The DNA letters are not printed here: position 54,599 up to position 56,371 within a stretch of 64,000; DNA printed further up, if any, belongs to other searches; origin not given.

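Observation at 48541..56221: Three-part biotin carboxylase with a 5S (2-oxoacid-type) carboxyltransferase wired to a Cys-less thiolase/DUF35/crotonase operon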

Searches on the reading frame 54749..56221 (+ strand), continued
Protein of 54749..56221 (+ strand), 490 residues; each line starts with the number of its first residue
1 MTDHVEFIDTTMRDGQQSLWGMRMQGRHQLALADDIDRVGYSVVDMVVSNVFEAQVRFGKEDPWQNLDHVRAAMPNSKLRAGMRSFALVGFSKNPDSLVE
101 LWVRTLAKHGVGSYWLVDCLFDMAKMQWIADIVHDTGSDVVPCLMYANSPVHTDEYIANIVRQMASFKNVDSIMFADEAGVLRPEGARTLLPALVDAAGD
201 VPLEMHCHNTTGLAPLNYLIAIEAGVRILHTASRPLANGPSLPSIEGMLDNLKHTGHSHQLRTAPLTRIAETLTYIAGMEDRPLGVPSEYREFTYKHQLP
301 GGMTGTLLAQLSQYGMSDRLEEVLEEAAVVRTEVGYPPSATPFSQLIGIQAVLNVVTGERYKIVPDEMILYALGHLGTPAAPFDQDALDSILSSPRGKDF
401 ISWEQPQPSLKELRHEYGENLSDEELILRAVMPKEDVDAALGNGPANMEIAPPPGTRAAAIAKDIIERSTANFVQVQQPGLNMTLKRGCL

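Call 21: find_related_loci(query=A1, collection=genome_contigs, flank=10000)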
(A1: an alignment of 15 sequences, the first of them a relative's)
Query A1 (490 aa) in genome_contigs; peptide patterns used: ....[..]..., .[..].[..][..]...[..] (x = any residue, [..] = any of these).
599 stretches matched a pattern (row limit reached: there are more); 565 encode a relative of the query (tblastn E <= 1e-3); the best 80 are kept; 79 distinct loci.
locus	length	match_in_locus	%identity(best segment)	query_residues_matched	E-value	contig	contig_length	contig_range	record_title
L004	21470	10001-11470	99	1-490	0e+0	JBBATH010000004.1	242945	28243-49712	MAG: Candidatus Nanopelagicales bacterium isolate EUL_266 ctg4-EUL_266, whole genome shotgun sequence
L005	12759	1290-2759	81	1-490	0e+0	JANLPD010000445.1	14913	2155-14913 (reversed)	MAG: Frankiales bacterium isolate OTE_38_metabat_424 OTE_38_k141_1716297, whole genome shotgun sequence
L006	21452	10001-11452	54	5-487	2e-174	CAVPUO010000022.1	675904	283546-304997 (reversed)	MAG: Ilumatobacteraceae bacterium isolate MFD10113.bin.2.122 genome assembly, contig: contig_9969, whole genome shotgun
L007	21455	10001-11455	53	4-487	4e-174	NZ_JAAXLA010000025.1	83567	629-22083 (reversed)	Pseudonocardia acidicola strain K10HN5 NODE_25_length_83567_cov_44.697220, whole genome shotgun sequence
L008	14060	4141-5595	53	4-487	2e-173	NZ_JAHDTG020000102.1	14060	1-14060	Pseudonocardia sp. H11422 NODE_102, whole genome shotgun sequence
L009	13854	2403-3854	52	5-487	4e-173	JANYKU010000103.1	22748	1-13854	MAG: Ilumatobacteraceae bacterium isolate GL140_5_metabinner_44 GL140_5_k141_494447, whole genome shotgun sequence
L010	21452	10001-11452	52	5-487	1e-172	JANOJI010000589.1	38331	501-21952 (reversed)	MAG: Ilumatobacteraceae bacterium isolate SOY_6_C_metabat_87 SOY_6_C_k141_4360893, whole genome shotgun sequence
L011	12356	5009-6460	53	5-487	5e-172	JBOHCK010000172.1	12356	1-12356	MAG: Streptosporangiaceae bacterium isolate SE1507_metabat2.bin.64 NODE_3154_length_12356_cov_5.990105, whole genome sho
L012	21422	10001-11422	53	5-477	5e-172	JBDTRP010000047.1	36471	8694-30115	MAG: Ilumatobacteraceae bacterium isolate cluster3_bin.25 NODE_3140_length_36471_cov_27.349187, whole genome shotgun seq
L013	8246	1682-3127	53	5-485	5e-172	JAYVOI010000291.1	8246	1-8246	MAG: Ilumatobacteraceae bacterium isolate GL7_UP_metabat_28_sub GL7_UP_metabat_28_sub_290, whole genome shotgun sequence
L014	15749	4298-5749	52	5-487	1e-171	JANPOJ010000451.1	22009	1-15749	MAG: Ilumatobacteraceae bacterium isolate VAR_87_metabat_130 VAR_87_k141_1104893, whole genome shotgun sequence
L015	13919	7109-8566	52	5-489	2e-171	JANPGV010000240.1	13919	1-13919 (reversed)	MAG: Ilumatobacteraceae bacterium isolate VAR_69_metabat_274 VAR_69_k141_451720, whole genome shotgun sequence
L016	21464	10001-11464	52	1-487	3e-171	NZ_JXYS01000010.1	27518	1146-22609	Acidithrix ferrooxidans strain PY-F3 AXFE_contig000010, whole genome shotgun sequence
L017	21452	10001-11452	52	5-487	1e-170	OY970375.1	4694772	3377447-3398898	MAG: Ilumatobacteraceae bacterium isolate MFD04651.bin.1.23 genome assembly, chromosome: 1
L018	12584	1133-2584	52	5-487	1e-169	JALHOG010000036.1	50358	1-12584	MAG: Ilumatobacteraceae bacterium isolate bin.116 c_000000003402, whole genome shotgun sequence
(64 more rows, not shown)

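Call 41: find_encoding_contigs(protein=P0108, flank=10000, max_places=1)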
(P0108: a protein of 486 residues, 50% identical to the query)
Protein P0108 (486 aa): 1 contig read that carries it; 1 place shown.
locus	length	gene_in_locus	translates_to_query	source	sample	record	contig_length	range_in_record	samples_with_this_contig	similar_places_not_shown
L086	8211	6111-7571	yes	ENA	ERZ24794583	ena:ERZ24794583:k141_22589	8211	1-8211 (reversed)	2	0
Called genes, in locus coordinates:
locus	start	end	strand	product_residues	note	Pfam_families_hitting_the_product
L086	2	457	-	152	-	?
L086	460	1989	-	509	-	PF00501:AMP-binding, PF13193:AMP-binding_C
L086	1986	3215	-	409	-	PF00108:Thiolase_N, PF08545:ACP_syn_III (weak), PF02803:Thiolase_C (weak), PF22691:Thiolase_C_1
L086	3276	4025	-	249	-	PF00392:GntR, PF07729:FCD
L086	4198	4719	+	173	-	PF00364:Biotin_lipoyl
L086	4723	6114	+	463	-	PF00289:Biotin_carb_N, PF02222:ATP-grasp, PF02786:CPSase_L_D2, PF07478:Dala_Dala_lig_C, PF02785:Biotin_carb_C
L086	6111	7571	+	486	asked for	PF00682:HMGL-like, PF02436:PYC_OADA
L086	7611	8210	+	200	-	?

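Call 42: find_encoding_contigs(protein=P0068, flank=10000, max_places=1)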
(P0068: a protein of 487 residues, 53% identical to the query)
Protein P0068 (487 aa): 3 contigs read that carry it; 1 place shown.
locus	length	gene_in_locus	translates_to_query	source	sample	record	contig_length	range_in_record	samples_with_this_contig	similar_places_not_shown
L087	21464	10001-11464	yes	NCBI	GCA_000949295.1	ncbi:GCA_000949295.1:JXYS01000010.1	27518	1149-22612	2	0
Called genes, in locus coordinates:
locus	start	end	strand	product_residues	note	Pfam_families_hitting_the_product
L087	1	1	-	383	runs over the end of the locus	PF00665:rve (weak), PF22483:Mu-transpos_C_2 (weak)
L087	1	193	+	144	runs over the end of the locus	-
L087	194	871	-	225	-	PF13565:HTH_32, PF00665:rve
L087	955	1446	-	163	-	-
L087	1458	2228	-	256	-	PF00665:rve, PF13683:rve_3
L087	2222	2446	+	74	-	-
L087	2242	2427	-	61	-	-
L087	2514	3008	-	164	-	-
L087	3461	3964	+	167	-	PF13276:HTH_21, PF00665:rve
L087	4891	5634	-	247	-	PF00392:GntR, PF07729:FCD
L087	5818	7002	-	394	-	PF00108:Thiolase_N, PF02801:Ketoacyl-synt_C (faint), PF08545:ACP_syn_III (weak), PF02803:Thiolase_C, PF22691:Thiolase_C_1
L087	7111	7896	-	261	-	PF00106:adh_short, PF08659:KR, PF13561:adh_short_C2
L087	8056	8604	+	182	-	PF00364:Biotin_lipoyl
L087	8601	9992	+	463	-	PF00289:Biotin_carb_N, PF02786:CPSase_L_D2, PF02222:ATP-grasp, PF07478:Dala_Dala_lig_C, PF02785:Biotin_carb_C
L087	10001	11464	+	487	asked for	PF00682:HMGL-like, PF02436:PYC_OADA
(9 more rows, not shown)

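Call 46: search_dna_similar(query=window:54749-56221:+, collection=plasmids, mode=protein, max_rows=30)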
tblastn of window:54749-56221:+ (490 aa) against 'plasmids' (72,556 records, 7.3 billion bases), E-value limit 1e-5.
Records with a match: 154; places in all: 167; records where one place covers at least 80% of the query: 66.
Best place of each record, by identity: <60% 154.
By first word of the organism name: Agrobacterium 21; Clostridioides 12; Rhizobium 11; Sinorhizobium 9; Paracoccus 8; Rhodococcus 5; Burkholderia 5; Novosphingobium 4; Klebsiella 4; Acinetobacter 4; and 53 more.
By predicted mobility (MOB-suite, as given by PLSDB): non-mobilizable 83; conjugative 51; mobilizable 20.
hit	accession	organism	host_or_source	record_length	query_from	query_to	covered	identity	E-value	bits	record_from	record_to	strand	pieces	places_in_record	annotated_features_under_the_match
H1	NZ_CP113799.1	Rhodococcus pyridinivorans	sediment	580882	5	483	98%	47.5%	4e-139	449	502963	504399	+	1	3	carboxyltransferase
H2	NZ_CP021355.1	Rhodococcus oxybenzonivorans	river sediment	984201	5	486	98%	45.6%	3e-132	429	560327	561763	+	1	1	carboxyltransferase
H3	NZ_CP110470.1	Rhodococcus opacus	cell culture,Soil contaminated by oil ...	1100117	5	445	90%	49.8%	3e-134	435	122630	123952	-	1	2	record has no annotation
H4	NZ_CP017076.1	Novosphingobium resinovorum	single cell,soil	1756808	4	438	89%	45.7%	6e-112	371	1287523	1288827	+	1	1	none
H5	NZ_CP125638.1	Rhizobium leguminosarum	Phaseolus vulgaris,Pure culture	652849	4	488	99%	38.8%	1e-95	323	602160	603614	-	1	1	hypothetical protein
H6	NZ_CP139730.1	Sulfitobacter faviae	Bacterial Culture,hydrothermal vent ...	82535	1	430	88%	41.2%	9e-83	286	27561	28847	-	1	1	hypothetical protein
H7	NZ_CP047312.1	Pseudomonas putida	whole organism,soil sample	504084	5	486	98%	36.4%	6e-84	290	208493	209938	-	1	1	biotin carboxyl carrier protein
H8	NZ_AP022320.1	Burkholderia sp. THE68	Togo hemipterus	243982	5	441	89%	39.8%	3e-88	302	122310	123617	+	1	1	pyruvate carboxylase subunit B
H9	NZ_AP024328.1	Caballeronia sp. NK8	-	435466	5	441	89%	39.8%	4e-88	302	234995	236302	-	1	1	pyruvate carboxylase subunit B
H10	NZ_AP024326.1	Caballeronia sp. NK8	-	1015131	5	441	89%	39.8%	4e-88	302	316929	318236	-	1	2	record has no annotation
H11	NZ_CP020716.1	Cnuibacter physcomitrellae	Physcomitrium patens,single cell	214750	4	438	89%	38.9%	2e-83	288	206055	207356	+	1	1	pyruvate carboxylase subunit B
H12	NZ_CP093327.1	Arthrobacter sulfonylureivorans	whole organism,grassland soil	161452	5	438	89%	37.8%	8e-80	278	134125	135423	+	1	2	pyruvate carboxylase subunit B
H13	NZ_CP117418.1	Novosphingobium humi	Single cell,Soil from military shooting ...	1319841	5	489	99%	33.2%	2e-76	268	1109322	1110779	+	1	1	none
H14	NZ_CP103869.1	Novosphingobium humi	pure culture,soil biofilm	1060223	5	489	99%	32.6%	4e-75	264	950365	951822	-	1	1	none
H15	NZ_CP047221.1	Sphingobium yanoikuyae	cell culture,sludge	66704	5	489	99%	32.4%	4e-73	258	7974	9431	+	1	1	biotin carboxyl carrier protein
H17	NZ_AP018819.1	Sphingomonas bisphenolicum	-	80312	5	489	99%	32.4%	4e-73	258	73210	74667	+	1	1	biotin carboxyl carrier protein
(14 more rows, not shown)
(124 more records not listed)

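Call 47: get_annotated_region(hit=H1, flank=9000)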
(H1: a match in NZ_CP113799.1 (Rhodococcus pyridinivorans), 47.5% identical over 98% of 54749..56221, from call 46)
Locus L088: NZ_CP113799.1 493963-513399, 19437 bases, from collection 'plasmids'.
description: Rhodococcus pyridinivorans strain P23 plasmid pA, complete sequence
organism: Rhodococcus pyridinivorans (NCBI taxid 103816)
taxonomy: Bacteria; Actinomycetota; Actinomycetes; Mycobacteriales; Nocardiaceae; Rhodococcus; Rhodococcus pyridinivorans
host: -; source: sediment; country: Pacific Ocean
typing (MOB-suite, as given by PLSDB): mobilizable; relaxase MOBP
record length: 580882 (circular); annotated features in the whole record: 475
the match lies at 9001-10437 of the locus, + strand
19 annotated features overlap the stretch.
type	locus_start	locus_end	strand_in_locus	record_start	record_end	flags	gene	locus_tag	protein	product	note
CDS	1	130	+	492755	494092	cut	-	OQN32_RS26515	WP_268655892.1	FAD-dependent oxidoreductase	-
CDS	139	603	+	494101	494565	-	-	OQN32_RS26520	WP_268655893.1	flavodoxin domain-containing protein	-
CDS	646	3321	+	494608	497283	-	-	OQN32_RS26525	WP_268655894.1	LuxR family transcriptional regulator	-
CDS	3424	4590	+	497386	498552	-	-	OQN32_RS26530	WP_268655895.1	LLM class flavin-dependent oxidoreductase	-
CDS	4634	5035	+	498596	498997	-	-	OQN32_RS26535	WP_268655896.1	nuclear transport factor 2 family protein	-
CDS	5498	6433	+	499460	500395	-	-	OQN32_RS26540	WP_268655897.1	cyclase family protein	-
CDS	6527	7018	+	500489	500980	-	-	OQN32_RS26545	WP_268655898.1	flavin reductase family protein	-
CDS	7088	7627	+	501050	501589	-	-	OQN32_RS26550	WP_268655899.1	biotin/lipoyl-containing protein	-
CDS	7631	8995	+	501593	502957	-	-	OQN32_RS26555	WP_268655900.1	acetyl-CoA carboxylase biotin carboxylase subunit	-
CDS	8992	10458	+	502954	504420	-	-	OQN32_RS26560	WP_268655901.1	carboxyltransferase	-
CDS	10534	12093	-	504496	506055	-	-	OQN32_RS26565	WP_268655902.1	AMP-binding protein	-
CDS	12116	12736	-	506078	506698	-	-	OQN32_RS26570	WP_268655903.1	TetR/AcrR family transcriptional regulator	-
CDS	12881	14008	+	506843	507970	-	-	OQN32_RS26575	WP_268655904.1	acyl-CoA dehydrogenase family protein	-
CDS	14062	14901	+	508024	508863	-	-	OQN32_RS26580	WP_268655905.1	acyl-CoA dehydrogenase family protein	-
CDS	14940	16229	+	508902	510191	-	-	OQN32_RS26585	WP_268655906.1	MFS transporter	GO:0055085 - transmembrane transport [Evidence IEA]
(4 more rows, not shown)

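Call 48: get_annotated_region(hit=H2, flank=9000)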
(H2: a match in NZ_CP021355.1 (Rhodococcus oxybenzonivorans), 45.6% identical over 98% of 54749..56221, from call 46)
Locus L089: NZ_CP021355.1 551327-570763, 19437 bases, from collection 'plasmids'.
description: Rhodococcus oxybenzonivorans strain S2-17 plasmid pRB98, complete sequence
organism: Rhodococcus oxybenzonivorans (NCBI taxid 1990687)
taxonomy: Bacteria; Actinomycetota; Actinomycetes; Mycobacteriales; Nocardiaceae; Rhodococcus; Rhodococcus oxybenzonivorans
host: -; source: river sediment; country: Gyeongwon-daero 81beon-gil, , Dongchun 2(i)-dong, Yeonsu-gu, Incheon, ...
typing (MOB-suite, as given by PLSDB): mobilizable; relaxase MOBP
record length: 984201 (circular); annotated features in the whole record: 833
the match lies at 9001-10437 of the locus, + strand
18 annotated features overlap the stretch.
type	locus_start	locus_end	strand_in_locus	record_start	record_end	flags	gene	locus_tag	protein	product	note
CDS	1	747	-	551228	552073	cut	-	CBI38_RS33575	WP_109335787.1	helix-turn-helix transcriptional regulator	GO:0006355 - regulation of DNA-templated transcription [Evidence IEA]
CDS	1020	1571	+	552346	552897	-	-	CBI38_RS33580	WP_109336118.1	PEP-utilizing enzyme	GO:0016310 - phosphorylation [Evidence IEA]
CDS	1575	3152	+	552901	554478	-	-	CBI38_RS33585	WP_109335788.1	hypothetical protein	-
CDS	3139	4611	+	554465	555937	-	-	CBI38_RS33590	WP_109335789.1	AMP-binding protein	-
CDS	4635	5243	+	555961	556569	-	-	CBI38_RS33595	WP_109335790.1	hypothetical protein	-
CDS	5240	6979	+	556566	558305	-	-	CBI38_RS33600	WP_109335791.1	pyruvate, phosphate dikinase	-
CDS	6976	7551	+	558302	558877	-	-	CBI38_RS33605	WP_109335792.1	biotin/lipoyl-containing protein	-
CDS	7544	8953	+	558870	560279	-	-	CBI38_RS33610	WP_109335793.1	acetyl-CoA carboxylase biotin carboxylase subunit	-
CDS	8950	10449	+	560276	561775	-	-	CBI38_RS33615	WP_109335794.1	carboxyltransferase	-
CDS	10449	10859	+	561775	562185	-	-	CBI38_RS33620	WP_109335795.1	OB-fold domain-containing protein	-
CDS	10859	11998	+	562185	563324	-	-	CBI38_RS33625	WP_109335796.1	thiolase family protein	-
CDS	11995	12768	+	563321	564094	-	-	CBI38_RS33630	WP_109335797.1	tyrosine-protein phosphatase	GO:0006470 - protein dephosphorylation [Evidence IEA]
CDS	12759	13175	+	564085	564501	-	-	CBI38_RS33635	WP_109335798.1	SRPBCC family protein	-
CDS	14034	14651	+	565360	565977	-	-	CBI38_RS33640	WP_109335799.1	TetR/AcrR family transcriptional regulator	-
CDS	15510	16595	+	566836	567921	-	-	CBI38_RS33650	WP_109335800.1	phosphotransferase family protein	-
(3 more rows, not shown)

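Call 50: get_annotated_region(hit=H4, flank=9000)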
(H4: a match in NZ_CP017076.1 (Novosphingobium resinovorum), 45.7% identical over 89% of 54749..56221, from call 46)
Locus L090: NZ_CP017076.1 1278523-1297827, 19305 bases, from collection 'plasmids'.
description: Novosphingobium resinovorum strain SA1 plasmid pSA1
organism: Novosphingobium resinovorum (NCBI taxid 158500)
taxonomy: Bacteria; Pseudomonadota; Alphaproteobacteria; Sphingomonadales; Sphingomonadaceae; Novosphingobium; Novosphingobium resinovorum
host: -; source: single cell,soil; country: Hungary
typing (MOB-suite, as given by PLSDB): conjugative; relaxase MOBP; mating-pair formation MPF_T
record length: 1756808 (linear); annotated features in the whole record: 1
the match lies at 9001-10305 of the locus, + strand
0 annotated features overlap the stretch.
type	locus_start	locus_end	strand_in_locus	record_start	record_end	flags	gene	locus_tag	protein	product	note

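Call 51: get_annotated_region(hit=H7, flank=8000)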
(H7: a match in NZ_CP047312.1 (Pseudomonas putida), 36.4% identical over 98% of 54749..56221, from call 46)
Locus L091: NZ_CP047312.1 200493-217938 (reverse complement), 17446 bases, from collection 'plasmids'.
description: Pseudomonas putida strain YC-AE1 plasmid unnamed1, complete sequence
organism: Pseudomonas putida (NCBI taxid 303)
taxonomy: Bacteria; Pseudomonadota; Gammaproteobacteria; Pseudomonadales; Pseudomonadaceae; Pseudomonas; Pseudomonas putida
host: -; source: whole organism,soil sample; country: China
typing (MOB-suite, as given by PLSDB): conjugative; replicon rep_cluster_1115; relaxase MOBP; mating-pair formation MPF_I
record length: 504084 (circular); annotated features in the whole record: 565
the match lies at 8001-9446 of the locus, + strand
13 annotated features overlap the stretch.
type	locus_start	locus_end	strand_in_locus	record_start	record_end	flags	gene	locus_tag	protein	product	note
CDS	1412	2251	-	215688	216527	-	-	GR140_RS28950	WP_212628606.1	helix-turn-helix domain-containing protein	GO:0006355 - regulation of DNA-templated transcription [Evidence IEA]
CDS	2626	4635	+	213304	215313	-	-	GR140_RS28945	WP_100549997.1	acetoacetate--CoA ligase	GO:0019287 - isopentenyl diphosphate biosynthetic process, mevalonate pathway [Evidence IEA]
CDS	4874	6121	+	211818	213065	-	-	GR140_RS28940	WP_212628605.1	Tm-1-like ATP-binding domain-containing protein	-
CDS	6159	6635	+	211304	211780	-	-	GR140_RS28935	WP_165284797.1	biotin/lipoyl-containing protein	-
CDS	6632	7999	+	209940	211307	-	-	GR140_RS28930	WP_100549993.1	biotin carboxylase N-terminal domain-containing protein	-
CDS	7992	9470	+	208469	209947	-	-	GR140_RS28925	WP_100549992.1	biotin carboxyl carrier protein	-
CDS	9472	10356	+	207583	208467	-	-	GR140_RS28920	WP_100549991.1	HAD hydrolase-like protein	-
CDS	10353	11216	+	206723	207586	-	-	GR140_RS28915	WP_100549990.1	amidohydrolase family protein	-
CDS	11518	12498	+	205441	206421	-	-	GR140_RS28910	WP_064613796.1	IS5 family transposase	-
CDS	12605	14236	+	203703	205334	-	-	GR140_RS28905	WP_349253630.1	DUF1302 domain-containing protein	-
CDS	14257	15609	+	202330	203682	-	-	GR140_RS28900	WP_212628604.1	DUF1329 domain-containing protein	-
CDS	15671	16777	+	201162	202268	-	-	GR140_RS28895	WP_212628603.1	YCF48-related protein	-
CDS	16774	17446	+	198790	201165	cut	-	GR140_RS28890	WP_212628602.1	MMPL family transporter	-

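Call 58: get_annotated_region(hit=H17, flank=7000)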
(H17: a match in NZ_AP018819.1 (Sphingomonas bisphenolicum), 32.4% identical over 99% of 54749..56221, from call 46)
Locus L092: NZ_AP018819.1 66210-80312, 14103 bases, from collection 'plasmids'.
description: Sphingomonas bisphenolicum strain AO1 plasmid pBAR1, complete sequence
organism: Sphingomonas bisphenolicum (NCBI taxid 296544)
taxonomy: Bacteria; Pseudomonadota; Alphaproteobacteria; Sphingomonadales; Sphingomonadaceae; Sphingomonas; Sphingomonas bisphenolicum
host: -; source: -; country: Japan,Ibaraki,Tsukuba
typing (MOB-suite, as given by PLSDB): mobilizable; relaxase MOBP
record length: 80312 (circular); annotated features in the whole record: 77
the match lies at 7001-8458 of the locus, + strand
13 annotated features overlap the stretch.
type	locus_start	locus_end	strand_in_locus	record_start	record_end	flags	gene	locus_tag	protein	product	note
CDS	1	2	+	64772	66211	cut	-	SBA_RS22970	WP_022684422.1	carotenoid oxygenase family protein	-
CDS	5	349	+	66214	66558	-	-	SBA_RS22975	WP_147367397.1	hypothetical protein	-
CDS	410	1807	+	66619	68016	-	-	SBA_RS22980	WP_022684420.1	aldehyde dehydrogenase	-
CDS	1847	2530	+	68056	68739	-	-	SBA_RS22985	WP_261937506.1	nuclear transport factor 2 family protein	-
CDS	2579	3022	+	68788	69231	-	-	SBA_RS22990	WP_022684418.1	thioesterase family protein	-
CDS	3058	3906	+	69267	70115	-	-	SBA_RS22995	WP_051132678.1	3-keto-5-aminohexanoate cleavage protein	-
CDS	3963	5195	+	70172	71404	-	-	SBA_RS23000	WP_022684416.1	Tm-1-like ATP-binding domain-containing protein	-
CDS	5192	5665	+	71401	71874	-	-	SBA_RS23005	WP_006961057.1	acetyl-CoA carboxylase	GO:0006633 - fatty acid biosynthetic process [Evidence IEA]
CDS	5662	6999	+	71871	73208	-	-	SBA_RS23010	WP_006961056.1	biotin carboxylase N-terminal domain-containing protein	-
CDS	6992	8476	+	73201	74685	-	-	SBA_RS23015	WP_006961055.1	biotin carboxyl carrier protein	-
CDS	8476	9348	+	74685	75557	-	-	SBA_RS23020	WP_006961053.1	HAD hydrolase-like protein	-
CDS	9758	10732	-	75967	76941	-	-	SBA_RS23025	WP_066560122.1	Tn3 family transposase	GO:0006313 - DNA transposition [Evidence IEA]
CDS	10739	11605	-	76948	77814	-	-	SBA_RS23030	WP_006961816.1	recombinase family protein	GO:0006310 - DNA recombination [Evidence IEA]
